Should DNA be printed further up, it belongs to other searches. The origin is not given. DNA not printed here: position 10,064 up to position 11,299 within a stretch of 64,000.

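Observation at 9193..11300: AT-rich TIR + zinc-ribbon two-gene module next to VapBC: candidate uncharacterised defence or NADase-toxin system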

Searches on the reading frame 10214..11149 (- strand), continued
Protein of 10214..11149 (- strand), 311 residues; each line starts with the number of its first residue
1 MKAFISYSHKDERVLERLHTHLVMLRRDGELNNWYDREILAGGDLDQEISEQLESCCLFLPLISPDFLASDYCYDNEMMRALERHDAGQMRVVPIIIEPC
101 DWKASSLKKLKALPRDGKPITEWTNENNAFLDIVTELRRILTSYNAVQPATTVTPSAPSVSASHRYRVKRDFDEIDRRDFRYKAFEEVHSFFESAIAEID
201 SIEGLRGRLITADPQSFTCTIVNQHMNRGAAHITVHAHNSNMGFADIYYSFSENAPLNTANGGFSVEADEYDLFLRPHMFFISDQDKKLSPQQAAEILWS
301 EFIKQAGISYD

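Call 101: find_encoding_contigs(protein=P0001, flank=3000, max_places=2)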
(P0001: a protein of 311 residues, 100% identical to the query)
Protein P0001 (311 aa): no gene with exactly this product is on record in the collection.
